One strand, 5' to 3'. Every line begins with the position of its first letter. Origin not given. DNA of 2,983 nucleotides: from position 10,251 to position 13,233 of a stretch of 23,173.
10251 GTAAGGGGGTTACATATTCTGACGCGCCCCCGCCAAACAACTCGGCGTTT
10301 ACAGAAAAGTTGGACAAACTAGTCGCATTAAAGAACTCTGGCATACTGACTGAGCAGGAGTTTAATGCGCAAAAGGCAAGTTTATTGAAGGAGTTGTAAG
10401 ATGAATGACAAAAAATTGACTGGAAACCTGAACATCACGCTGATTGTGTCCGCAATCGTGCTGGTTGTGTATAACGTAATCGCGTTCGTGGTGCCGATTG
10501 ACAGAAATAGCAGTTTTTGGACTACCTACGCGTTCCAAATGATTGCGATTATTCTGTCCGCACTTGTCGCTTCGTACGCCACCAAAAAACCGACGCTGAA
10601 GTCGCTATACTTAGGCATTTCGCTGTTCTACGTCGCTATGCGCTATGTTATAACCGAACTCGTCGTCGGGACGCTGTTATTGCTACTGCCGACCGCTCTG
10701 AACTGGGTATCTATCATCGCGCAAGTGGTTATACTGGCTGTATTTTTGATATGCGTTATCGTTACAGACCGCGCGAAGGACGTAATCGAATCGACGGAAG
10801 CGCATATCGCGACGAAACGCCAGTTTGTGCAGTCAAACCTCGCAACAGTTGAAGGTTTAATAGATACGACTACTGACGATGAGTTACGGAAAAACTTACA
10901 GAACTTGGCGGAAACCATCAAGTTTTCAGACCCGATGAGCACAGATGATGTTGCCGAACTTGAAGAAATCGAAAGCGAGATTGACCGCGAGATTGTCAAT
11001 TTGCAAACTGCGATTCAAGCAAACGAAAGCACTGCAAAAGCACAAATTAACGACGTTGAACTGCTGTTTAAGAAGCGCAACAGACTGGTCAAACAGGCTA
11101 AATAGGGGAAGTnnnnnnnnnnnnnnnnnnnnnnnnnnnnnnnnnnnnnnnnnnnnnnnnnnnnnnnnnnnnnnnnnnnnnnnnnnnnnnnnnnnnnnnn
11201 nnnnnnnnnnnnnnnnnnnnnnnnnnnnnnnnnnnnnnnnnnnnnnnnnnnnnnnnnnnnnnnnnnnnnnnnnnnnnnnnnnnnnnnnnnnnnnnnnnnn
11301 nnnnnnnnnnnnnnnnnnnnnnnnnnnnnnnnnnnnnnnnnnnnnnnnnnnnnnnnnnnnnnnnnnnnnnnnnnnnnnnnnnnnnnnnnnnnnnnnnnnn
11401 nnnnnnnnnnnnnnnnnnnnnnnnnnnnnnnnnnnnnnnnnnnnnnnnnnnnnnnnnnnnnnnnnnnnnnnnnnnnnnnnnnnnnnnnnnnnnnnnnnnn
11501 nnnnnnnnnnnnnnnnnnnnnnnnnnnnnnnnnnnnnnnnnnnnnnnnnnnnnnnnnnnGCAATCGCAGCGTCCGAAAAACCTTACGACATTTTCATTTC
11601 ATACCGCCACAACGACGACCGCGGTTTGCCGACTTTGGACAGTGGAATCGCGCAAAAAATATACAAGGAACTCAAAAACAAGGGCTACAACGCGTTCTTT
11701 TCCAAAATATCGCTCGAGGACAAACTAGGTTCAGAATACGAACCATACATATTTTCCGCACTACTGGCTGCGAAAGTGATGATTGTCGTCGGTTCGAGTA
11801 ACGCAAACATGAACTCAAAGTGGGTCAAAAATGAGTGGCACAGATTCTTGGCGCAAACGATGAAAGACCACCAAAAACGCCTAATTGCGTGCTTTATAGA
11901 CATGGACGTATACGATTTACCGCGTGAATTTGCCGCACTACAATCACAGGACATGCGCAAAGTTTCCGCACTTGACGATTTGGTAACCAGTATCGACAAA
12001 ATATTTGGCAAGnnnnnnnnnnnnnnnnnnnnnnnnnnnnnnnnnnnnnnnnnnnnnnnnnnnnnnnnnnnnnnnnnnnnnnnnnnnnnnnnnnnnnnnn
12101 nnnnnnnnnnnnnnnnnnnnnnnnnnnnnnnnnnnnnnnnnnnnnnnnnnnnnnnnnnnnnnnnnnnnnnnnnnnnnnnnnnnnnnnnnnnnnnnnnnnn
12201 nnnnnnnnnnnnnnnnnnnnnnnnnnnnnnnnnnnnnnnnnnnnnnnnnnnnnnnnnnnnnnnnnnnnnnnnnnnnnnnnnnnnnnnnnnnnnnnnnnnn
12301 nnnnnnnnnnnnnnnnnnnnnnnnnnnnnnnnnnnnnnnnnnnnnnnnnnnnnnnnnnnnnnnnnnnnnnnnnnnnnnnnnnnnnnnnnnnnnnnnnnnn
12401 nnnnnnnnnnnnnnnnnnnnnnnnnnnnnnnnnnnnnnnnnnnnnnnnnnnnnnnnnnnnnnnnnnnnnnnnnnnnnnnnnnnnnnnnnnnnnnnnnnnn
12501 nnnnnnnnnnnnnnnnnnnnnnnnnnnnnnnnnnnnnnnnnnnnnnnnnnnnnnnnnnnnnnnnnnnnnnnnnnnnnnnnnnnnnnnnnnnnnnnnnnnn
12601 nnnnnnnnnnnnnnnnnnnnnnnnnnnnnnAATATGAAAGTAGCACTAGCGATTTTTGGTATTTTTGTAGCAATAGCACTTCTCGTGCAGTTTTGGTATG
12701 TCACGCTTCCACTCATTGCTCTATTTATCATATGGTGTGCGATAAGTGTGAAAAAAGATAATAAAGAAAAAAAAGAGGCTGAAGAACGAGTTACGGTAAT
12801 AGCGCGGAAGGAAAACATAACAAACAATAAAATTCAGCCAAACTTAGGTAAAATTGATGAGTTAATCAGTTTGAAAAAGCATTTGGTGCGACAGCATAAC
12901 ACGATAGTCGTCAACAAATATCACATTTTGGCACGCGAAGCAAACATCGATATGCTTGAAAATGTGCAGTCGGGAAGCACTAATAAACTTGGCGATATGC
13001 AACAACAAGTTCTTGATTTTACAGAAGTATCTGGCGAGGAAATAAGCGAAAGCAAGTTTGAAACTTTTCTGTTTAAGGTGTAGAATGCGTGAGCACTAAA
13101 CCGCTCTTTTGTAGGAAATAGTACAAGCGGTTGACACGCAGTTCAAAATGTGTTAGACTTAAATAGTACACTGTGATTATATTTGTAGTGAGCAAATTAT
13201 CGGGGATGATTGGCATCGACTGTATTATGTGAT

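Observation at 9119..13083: Four-gene operon: SPFH-SHOCT, 4-TM coiled-coil protein, ZnR-TPR-TIR protein and a 2-TM small protein. A candidate membrane-coupled TIR defence or envelope-stress system.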

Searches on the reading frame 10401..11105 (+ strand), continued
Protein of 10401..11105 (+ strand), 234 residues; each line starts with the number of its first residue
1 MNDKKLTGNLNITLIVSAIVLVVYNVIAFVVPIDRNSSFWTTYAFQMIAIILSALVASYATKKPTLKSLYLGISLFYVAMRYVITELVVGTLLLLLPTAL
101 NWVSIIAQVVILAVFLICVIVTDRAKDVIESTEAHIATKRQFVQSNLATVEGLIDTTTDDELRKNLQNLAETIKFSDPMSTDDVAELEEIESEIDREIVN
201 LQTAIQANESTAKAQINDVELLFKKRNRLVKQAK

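Call 69: find_homologous_proteins(query=window:10401-11102:+)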
Query window:10401-11102:+ (234 aa): 24 proteins with E <= 0.001 among 1116 candidates.
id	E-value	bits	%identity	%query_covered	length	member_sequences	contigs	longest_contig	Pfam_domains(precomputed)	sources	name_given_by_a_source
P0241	1.2e-137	474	100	100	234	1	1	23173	-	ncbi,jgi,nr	ncbi:MAG: hypothetical protein LBL41_03655 [Bifidobacteriaceae bacterium]|jgi:hypothetical protein|n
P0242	6.7e-34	135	35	97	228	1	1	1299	-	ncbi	-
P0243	1.6e-32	131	35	97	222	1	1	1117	-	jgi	jgi:hypothetical protein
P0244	2.7e-32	130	37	91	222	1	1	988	-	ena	-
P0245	5.9e-32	129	35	91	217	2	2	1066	-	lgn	-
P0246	7.9e-31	125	37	92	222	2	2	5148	-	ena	-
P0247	1.5e-30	124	39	79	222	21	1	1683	-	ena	-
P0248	1.7e-30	124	37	94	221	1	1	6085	-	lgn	-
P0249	5.6e-30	123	34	90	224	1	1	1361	-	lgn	-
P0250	2.4e-29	121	37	93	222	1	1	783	-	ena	-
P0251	5.9e-29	119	39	79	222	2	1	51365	-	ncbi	-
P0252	1.4e-28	118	35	92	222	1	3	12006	-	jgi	-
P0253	3.2e-28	117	38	84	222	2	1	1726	-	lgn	-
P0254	3.4e-26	110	32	94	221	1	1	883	-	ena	-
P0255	9.7e-26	109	32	69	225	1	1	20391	-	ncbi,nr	ncbi:MAG: hypothetical protein LUE23_10790 [Lachnospiraceae bacterium]|nr:hypothetical protein [Lach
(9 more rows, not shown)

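Call 79: predict_structure(alignment_id=A5)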
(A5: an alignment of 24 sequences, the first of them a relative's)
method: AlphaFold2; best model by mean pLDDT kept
length: 234 residues; sequences in the alignment: 24
mean_pLDDT: 89.4   pTM: 0.70
mean pLDDT of the five models: 89.4, 88.1, 85.6, 84.8, 83.4
residues with pLDDT >= 90: 147; 70-90: 77; 50-70: 8; < 50: 2
segments of 3 or more residues with pLDDT < 50: none
pLDDT, mean of each block of 10 residues (from residue 1): 61 88 91 89 93 91 78 89 93 85 92 95 90 89 96 95 96 88 82 96 91 94 94 86
secondary structure, 60 per line:
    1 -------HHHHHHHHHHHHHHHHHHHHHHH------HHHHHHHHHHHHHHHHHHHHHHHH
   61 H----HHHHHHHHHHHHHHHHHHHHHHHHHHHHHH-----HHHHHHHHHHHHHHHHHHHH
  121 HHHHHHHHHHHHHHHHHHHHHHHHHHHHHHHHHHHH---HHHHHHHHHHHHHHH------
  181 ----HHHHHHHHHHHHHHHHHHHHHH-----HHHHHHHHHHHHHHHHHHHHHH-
elements in order: H8-30 H37-61 H66-95 H101-156 H160-174 H185-206 H212-233
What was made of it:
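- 10401..11105 (+): Gene 2: 4-TM membrane protein with a cytoplasmic helical domain that carries the invariant loop SDPMS (residues 176-180). Member of a large family with no Pfam model. AlphaFold pLDDT 89, helices 8-30, 37-61, 66-95 and 101-156 followed by a helical bundle (call 79).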

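Call 81: search_protein_representatives(alignment_id=A5)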
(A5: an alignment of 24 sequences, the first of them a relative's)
Query: 24 sequences, 221 profile positions. Proteins with E-value up to 0.001 (for the whole library): 4266; up to 1e-10: 2901; up to 1e-30: 1185. The best 150 are listed.
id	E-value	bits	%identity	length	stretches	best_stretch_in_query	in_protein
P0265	2.0e-93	328.2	-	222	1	1-221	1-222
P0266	2.8e-87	308.1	-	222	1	1-221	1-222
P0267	1.5e-83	296.0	-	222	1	1-221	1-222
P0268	2.2e-78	279.0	-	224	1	1-221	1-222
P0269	7.8e-77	274.0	-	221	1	1-221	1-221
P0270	2.3e-75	269.2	-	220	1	5-221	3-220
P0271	1.5e-73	263.2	-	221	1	3-221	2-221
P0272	4.4e-72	258.4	-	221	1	3-221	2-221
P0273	1.4e-71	256.7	-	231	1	1-221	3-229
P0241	4.1e-71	255.3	-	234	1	3-221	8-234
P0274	9.7e-71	254.0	-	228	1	1-221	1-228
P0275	1.7e-70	253.2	-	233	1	1-221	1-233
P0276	1.8e-70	253.2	-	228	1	1-221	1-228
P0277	6.4e-70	251.4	-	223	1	1-221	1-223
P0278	2.1e-69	249.7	-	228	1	1-221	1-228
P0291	5.7e-67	241.7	-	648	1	1-221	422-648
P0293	4.0e-66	239.0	-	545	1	1-221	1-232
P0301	3.5e-65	235.9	-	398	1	1-221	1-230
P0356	6.6e-60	218.6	-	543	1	28-221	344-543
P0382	1.6e-58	214.1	-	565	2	3-221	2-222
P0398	1.0e-57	211.4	-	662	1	6-221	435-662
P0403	1.4e-57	211.0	-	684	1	2-221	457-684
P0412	2.8e-57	210.0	-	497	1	1-219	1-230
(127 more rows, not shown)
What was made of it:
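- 10401..11105 (+): 4266 cluster representatives at E <= 0.001 (call 81).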

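Call 82: search_protein_families(library=pfam, proteins=[P0291, P0398, P0403, P0356, P0293, P0301, P0412, P0382], max_evalue=0.001)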
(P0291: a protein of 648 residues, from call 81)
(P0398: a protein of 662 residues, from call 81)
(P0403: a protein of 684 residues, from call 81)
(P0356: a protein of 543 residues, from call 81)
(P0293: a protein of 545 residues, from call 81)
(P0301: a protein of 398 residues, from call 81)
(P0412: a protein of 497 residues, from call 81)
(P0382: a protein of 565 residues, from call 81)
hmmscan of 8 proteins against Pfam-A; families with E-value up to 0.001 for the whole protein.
P0291 (648 aa): 4 families
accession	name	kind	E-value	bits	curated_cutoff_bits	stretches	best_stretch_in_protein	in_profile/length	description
PF00069.31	Pkinase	-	3.5e-43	148.3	31.7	1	14-240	1-197/263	Protein kinase domain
PF07714.23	PK_Tyr_Ser-Thr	-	1e-22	81.2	23.1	1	16-240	3-205/258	Protein tyrosine and serine/threonine kinase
PF17667.7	Pkinase_fungal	-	3e-05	23.3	24.1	0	146-229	293-383/387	Fungal protein kinase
PF03109.22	ABC1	-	0.0008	19.1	22.9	0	129-195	159-223/244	ABC1 atypical kinase-like domain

P0398 (662 aa): 4 families
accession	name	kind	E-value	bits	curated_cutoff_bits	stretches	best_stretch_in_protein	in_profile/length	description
PF00069.31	Pkinase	-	2.3e-41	142.4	31.7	1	9-231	1-194/263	Protein kinase domain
PF07714.23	PK_Tyr_Ser-Thr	-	2.5e-21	76.6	23.1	1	11-276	3-238/258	Protein tyrosine and serine/threonine kinase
PF17667.7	Pkinase_fungal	-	8.2e-05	21.9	24.1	0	142-217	294-376/387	Fungal protein kinase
PF14531.12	Kinase-like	-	0.0009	19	25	0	150-227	161-244/289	Kinase-like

P0403 (684 aa): 5 families
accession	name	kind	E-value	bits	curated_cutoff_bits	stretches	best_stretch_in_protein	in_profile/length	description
PF00069.31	Pkinase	-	4e-41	141.6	31.7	1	13-294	2-260/263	Protein kinase domain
PF07714.23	PK_Tyr_Ser-Thr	-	2.8e-27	96.1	23.1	1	13-288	2-251/258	Protein tyrosine and serine/threonine kinase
PF17667.7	Pkinase_fungal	-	3.4e-05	23.2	24.1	1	148-220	301-380/387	Fungal protein kinase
PF03109.22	ABC1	-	0.00032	20.4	22.9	1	125-187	160-220/244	ABC1 atypical kinase-like domain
PF13248.11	Zn_ribbon_3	-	0.00081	19.2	27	0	397-419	4-26/26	zinc-ribbon domain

P0356 (543 aa): 0 families

P0293 (545 aa): 2 families
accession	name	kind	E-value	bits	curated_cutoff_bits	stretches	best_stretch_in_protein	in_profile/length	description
PF13540.12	RCC1_2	-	7.6e-36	121.4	22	4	404-433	1-30/30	Regulator of chromosome condensation (RCC1) repeat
PF25390.1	WD40_RLD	-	1.9e-17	64.1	150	1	367-472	145-278/363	RCC1-like domain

P0301 (398 aa): 0 families

P0412 (497 aa): 2 families
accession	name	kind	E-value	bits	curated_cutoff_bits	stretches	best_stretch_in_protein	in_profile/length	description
PF13365.12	Trypsin_2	-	3.8e-28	99.5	27.6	1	301-433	1-144/144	Trypsin-like peptidase domain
PF00089.32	Trypsin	-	1.8e-11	44.7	20.6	1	298-450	24-213/220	Trypsin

P0382 (565 aa): 2 families
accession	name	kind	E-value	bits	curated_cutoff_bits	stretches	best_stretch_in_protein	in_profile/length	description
PF19789.6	DUF6273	-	2e-12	47.7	23.5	1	445-563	3-171/172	Domain of unknown function (DUF6273)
PF25768.1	TPR_IFT121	-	0.00065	20.4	27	0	275-353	20-97/100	IFT121-like, TPR repeats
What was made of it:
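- The 4-TM domain is fused to Ser/Thr kinases in other proteins, as expected of a membrane input module (calls 81, 82). The 4-TM domain is fused to Ser/Thr kinases, which is typical of physiological signalling (call 82).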

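Call 83: fold_search(model_id=the predicted structure, library=pdb)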
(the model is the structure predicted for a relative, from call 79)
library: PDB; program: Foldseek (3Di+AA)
matches with E <= 10: 216; with E <= 0.001: 0
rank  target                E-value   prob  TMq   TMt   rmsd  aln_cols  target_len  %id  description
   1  3rf3_A                1.7e-01  0.87  0.36  0.34  16.0       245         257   12  Shigella IpaA-VBS3 in complex with human vinculin (released 2011-04-27)
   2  8f6r_A                3.9e-01  0.66  0.29  0.31  18.0       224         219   13  CryoEM structure of designed modular protein oligomer C6-79 (released 2023-11-29)
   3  1syq_A                4.1e-01  0.82  0.43  0.39  16.3       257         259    9  Human vinculin head domain VH1, residues 1-258, in complex with human talin's vinculin binding site 1, residues 607-63 (released 2004-07-20)
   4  7udl_A                4.8e-01  0.35  0.22  0.20  17.8       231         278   12  Crystal structure of designed helical repeat protein RPB_PLP1_R6 bound to PLPx6 peptide (released 2023-03-22)
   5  4ehp_A                5.8e-01  0.38  0.32  0.31  14.3       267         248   10  Crystal Structure of human vinculin head domain (residues 1-252) in complex with alpha-catenin (residues 277-382) (released 2012-04-18)
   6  6iql_A                6.7e-01  0.30  0.27  0.21  20.7       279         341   10  Crystal structure of dopamine receptor D4 bound to the subtype-selective ligand, L745870 (released 2019-12-04)
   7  7udn_B                6.7e-01  0.20  0.20  0.17  27.6       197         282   15  Crystal structure of designed helical repeat protein RPB_PLP1_R6 in alternative conformation 2 (released 2023-03-22)
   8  3s90_A                7.0e-01  0.69  0.42  0.40  16.2       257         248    9  Human vinculin head domain Vh1 (residues 1-252) in complex with murine talin (VBS33; residues 1512-1546) (released 2011-06-22)
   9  8png_A                7.4e-01  0.15  0.19  0.09  24.0       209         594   13  Crystal structure of the apo acyl-CoA dehydrogenase FadE2 (PA0508) from Pseudomonas aeruginosa (released 2025-01-15)
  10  7udj_H                8.5e-01  0.28  0.23  0.27  21.4       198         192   17  Crystal structure of designed helical repeat protein RPB_PEW3_R4 bound to PAWx4 peptide (released 2023-03-22)
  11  1u6h_A                8.9e-01  0.25  0.25  0.24  21.4       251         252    9  Vinculin head (0-258) in complex with the talin vinculin binding site 2 (849-879) (released 2005-01-18)
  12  7udn_A                9.4e-01  0.15  0.22  0.18  29.2       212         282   14  Crystal structure of designed helical repeat protein RPB_PLP1_R6 in alternative conformation 2 (released 2023-03-22)
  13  3zdl_A                9.8e-01  0.54  0.37  0.34  14.5       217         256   12  Vinculin head (1-258) in complex with a RIAM fragment (released 2013-02-13)
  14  9d3e_A                1.1e+00  0.23  0.29  0.20  17.2       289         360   11  Cryo-EM structure of CCR6 bound by SQA1 and OXM2 (released 2024-09-11)
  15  1dow_A                1.1e+00  0.44  0.34  0.38  13.9       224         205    7  CRYSTAL STRUCTURE OF A CHIMERA OF BETA-CATENIN AND ALPHA-CATENIN (released 2000-07-12)
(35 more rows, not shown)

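Call 86: search_protein_families(library=phrogs, proteins=[window:10401-11102:+], max_evalue=0.01)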
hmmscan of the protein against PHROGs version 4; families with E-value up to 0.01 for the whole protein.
window:10401-11102:+ (234 aa): 0 families

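Call 94: find_related_loci(query=A2, collection=viral_contigs, flank=10000)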
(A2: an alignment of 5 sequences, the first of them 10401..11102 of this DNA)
Query A2 (234 aa) in viral_contigs; peptide patterns used: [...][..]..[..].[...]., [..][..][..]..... (x = any residue, [..] = any of these).
21 stretches matched a pattern; 2 encode a relative of the query (tblastn E <= 1e-3); 2 distinct loci.
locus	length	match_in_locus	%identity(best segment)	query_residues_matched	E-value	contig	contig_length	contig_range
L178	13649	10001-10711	28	1-234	6e-25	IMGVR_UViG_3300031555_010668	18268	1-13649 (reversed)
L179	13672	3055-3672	27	18-231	3e-20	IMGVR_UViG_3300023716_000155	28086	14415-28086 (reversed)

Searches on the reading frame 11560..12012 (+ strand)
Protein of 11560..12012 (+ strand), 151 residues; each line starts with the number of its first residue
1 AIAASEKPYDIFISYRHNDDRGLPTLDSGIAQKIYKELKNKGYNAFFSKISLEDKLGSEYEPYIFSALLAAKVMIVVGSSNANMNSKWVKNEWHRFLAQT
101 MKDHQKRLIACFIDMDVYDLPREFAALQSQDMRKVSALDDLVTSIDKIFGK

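Call 96: search_solved_structures(query=window:11560-12012:+, max_evalue=10, show_alignments=4)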
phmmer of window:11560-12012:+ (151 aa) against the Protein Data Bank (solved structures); distinct sequences matched with E-value up to 10: 3.
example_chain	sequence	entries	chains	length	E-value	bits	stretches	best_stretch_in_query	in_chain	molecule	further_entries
3jrn_A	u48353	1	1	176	0.12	15.4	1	7-92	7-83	AT1G72930 protein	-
4mur_A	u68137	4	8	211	0.18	14.8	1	10-103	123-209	D,D-dipeptidase/D,D-carboxypeptidase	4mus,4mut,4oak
7ylf_A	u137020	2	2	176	0.42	13.6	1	6-134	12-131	Toll-like receptor 15 | Toll-like receptor 2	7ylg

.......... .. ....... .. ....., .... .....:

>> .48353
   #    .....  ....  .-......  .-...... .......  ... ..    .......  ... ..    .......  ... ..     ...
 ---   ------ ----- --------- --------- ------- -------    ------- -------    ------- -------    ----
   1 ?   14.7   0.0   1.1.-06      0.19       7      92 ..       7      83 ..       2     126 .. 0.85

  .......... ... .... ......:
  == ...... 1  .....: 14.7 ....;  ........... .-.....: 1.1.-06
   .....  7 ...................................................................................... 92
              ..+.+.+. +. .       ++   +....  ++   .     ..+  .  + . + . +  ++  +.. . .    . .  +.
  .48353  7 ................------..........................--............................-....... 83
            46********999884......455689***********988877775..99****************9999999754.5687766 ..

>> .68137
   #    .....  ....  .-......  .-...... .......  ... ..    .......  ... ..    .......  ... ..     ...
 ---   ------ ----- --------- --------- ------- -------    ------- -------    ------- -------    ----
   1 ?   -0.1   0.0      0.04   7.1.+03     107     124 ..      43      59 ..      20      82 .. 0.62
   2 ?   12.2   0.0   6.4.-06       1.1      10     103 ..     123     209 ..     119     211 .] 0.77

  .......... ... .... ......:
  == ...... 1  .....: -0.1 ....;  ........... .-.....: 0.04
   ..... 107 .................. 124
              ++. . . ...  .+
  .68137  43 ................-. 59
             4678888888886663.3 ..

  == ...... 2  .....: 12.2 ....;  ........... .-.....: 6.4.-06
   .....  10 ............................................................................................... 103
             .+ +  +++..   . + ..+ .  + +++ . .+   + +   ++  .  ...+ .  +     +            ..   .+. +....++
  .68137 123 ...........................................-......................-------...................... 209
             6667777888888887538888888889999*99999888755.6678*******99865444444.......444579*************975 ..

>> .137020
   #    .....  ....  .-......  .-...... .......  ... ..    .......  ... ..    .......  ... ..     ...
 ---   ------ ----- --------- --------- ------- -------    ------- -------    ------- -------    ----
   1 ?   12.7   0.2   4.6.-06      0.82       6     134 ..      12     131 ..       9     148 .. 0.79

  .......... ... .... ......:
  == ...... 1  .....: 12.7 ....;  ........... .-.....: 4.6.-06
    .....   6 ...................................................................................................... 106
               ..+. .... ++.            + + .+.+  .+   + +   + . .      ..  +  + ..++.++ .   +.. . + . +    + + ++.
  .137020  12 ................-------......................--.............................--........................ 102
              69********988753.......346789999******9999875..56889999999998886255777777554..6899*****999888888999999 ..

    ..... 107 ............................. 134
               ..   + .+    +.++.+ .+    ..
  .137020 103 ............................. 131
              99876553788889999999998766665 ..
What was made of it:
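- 11113..12630 (+): Gene 3: zinc ribbon (1-35), conserved helical/TPR region with a beta-hairpin (41-154), TIR domain (158-298, catalytic-type Glu E241), TPR/helical region (310-400), long low-confidence helices (404-501). No TM segment. E241 aligns with the Glu of the SSWCLDE motif of AtTIR 3jrn (call 96).
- On TIR-domain NAD+ hydrolases/cyclases: It aligns with the Glu of SSWCLDE in AtTIR 3jrn (call 96).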

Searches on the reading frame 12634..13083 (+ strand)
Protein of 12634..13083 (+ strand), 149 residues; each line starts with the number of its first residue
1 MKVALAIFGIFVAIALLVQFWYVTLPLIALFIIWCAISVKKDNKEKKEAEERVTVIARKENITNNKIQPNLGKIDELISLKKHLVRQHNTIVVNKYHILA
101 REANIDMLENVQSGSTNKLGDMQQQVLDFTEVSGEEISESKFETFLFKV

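Call 3: search_protein_families(library=pfam, proteins=[window:12634-13083:+], max_evalue=0.1)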
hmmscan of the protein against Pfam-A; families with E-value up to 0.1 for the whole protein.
window:12634-13083:+ (149 aa): 1 family
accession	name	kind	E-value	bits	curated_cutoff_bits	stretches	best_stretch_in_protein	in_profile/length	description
PF12553.13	DUF3742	-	0.072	13.6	27.2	1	5-54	54-100/120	Protein of unknown function (DUF3742)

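Call 4: search_protein_families(library=padloc, proteins=[window:12634-13083:+], max_evalue=0.1)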
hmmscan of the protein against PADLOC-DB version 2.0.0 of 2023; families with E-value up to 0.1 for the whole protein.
window:12634-13083:+ (149 aa): 0 families

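Call 5: search_protein_families(library=ncbifam, proteins=[window:12634-13083:+], max_evalue=0.1)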
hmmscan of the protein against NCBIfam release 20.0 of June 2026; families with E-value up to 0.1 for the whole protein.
window:12634-13083:+ (149 aa): 3 families
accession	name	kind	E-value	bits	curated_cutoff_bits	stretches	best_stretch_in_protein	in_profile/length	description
TIGR03718.1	R_switched_Alx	subfamily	0.034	13.6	246.4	1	8-59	113-165/303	TerC/Alx family metal homeostasis membrane protein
NF050100.1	SepX_GlpR_3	exception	0.043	13.6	150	1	7-82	112-189/209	divisome protein SepX/GlpR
NF033930.1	pneumo_PspA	exception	0.054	12.2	850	1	39-130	136-226/659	pneumococcal surface protein A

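Call 86: search_protein_families(library=phrogs, proteins=[window:12634-13080:+], max_evalue=0.01)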
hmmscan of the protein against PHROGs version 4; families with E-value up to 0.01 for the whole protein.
window:12634-13080:+ (149 aa): 2 families
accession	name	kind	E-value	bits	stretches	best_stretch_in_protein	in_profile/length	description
phrog_1930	-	unknown function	0.0013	19.7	1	10-59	15-62/71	-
phrog_7180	-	moron, auxiliary metabolic gene and host takeover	0.0027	18.2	1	4-52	63-114/242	membrane protein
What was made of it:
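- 12634..13083 (+): Gene 4: small protein with an N-terminal 2-TM hairpin (3-39) and a Lys-rich, probably cytoplasmic, helical tail. Specific to this lineage. No family match (calls 3-5, 86).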
